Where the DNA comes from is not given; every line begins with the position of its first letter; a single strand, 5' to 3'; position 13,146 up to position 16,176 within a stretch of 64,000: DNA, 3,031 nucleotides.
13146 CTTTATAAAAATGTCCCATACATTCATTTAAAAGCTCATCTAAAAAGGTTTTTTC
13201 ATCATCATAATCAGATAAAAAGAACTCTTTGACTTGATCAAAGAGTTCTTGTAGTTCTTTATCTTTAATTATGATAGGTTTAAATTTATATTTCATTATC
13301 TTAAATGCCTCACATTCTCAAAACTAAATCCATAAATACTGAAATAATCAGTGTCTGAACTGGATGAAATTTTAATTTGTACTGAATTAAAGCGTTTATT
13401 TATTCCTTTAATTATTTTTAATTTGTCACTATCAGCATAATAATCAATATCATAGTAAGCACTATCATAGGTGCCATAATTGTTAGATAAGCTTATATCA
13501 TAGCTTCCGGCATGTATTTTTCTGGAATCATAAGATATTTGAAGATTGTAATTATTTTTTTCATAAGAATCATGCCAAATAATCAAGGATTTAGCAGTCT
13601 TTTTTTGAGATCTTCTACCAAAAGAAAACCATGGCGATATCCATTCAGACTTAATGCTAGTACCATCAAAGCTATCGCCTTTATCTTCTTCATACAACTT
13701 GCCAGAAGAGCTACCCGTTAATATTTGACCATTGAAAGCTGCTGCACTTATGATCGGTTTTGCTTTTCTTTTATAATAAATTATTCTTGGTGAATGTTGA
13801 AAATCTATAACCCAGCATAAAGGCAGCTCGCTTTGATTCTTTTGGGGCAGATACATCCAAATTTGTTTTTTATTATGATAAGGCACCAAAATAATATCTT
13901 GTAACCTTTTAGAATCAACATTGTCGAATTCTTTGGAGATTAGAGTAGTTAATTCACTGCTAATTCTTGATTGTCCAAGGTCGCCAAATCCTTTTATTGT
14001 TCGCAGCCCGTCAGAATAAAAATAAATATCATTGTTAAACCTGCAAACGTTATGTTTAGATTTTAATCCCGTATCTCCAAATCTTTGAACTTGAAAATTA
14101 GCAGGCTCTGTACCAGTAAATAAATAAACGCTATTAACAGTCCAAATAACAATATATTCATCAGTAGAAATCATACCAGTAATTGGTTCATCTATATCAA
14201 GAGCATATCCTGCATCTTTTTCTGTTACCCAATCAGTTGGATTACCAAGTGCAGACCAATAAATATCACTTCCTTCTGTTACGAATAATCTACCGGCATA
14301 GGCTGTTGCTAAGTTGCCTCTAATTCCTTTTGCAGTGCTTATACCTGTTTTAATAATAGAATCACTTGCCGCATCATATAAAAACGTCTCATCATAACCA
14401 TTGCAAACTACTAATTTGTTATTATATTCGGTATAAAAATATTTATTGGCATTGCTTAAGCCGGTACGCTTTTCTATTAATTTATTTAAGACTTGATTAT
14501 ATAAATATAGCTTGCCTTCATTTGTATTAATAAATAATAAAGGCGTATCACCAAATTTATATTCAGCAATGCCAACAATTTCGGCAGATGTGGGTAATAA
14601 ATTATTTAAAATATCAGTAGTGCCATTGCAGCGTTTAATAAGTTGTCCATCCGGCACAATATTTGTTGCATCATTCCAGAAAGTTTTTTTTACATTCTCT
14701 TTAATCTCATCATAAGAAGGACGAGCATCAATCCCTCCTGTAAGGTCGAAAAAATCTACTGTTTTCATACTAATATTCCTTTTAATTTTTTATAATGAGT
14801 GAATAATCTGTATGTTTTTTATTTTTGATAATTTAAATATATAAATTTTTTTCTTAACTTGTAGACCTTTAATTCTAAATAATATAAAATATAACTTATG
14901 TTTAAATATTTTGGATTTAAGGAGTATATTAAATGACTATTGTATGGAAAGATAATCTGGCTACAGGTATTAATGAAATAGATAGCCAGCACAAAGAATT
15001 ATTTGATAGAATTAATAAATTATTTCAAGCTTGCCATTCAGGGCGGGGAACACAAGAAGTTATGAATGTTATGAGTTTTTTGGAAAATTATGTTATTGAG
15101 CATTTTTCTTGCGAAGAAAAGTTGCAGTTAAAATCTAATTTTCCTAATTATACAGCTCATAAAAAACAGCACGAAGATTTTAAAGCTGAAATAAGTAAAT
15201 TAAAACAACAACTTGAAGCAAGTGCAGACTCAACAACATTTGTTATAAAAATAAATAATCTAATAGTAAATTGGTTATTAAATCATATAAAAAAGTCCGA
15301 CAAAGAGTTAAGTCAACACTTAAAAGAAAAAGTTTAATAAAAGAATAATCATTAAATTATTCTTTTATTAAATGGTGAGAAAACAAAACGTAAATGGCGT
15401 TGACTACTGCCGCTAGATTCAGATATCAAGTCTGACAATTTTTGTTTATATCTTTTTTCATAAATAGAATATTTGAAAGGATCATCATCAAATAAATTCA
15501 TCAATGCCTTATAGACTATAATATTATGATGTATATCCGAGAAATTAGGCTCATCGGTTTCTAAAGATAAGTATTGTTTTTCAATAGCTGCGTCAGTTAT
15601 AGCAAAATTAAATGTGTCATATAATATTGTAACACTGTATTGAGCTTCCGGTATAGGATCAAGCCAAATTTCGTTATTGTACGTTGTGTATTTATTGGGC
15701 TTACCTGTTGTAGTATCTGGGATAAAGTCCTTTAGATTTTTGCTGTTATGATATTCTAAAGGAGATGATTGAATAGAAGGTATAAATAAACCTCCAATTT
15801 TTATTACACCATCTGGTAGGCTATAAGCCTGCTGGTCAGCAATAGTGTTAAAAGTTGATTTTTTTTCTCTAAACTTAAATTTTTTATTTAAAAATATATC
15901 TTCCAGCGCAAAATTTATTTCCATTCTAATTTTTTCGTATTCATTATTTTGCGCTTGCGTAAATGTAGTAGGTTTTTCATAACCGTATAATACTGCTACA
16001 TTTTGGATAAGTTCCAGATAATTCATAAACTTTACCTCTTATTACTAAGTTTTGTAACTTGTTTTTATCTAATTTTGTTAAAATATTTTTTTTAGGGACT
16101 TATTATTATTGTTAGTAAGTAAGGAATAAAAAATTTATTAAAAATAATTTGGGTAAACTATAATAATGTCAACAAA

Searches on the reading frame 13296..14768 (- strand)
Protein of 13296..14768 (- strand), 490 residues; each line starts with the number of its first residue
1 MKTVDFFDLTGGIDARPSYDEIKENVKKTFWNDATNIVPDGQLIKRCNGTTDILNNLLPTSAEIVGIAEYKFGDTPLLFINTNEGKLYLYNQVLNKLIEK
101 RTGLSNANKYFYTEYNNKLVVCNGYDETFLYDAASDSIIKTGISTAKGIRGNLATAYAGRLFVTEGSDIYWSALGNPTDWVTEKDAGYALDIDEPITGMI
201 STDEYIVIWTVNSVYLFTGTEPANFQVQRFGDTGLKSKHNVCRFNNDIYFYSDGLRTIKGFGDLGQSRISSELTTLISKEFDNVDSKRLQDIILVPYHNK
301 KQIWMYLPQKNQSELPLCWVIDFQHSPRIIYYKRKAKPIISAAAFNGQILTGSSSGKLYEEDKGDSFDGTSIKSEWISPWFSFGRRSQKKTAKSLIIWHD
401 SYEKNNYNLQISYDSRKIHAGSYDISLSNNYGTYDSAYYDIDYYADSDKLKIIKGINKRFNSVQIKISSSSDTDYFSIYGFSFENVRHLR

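Call 10: search_protein_families(library=phrogs, proteins=[window:13296-14768:-], max_evalue=0.001)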
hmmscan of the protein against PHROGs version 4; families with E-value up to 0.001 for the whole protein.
window:13296-14768:- (490 aa): 2 families
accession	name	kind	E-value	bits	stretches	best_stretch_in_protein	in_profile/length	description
phrog_5107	-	lysis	7.8e-19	68.5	1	36-449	35-489/533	amidase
phrog_511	-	head and packaging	9e-12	45.2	1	162-229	577-640/862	internal virion protein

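Call 11: search_protein_families(library=pfam, proteins=[window:13296-14768:-], max_evalue=0.001)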
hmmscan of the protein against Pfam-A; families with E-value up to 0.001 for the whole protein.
window:13296-14768:- (490 aa): 0 families

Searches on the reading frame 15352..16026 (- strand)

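Call 82: search_protein_families(library=pfam, proteins=[window:15352-16026:-], max_evalue=0.001)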
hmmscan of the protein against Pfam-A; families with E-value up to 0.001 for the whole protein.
window:15352-16026:- (224 aa): 1 family
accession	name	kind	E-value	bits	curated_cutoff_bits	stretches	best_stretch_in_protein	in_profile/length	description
PF24175.2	SU10_adaptor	-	1.5e-17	65.2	27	1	1-204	1-185/194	SU10 adaptor protein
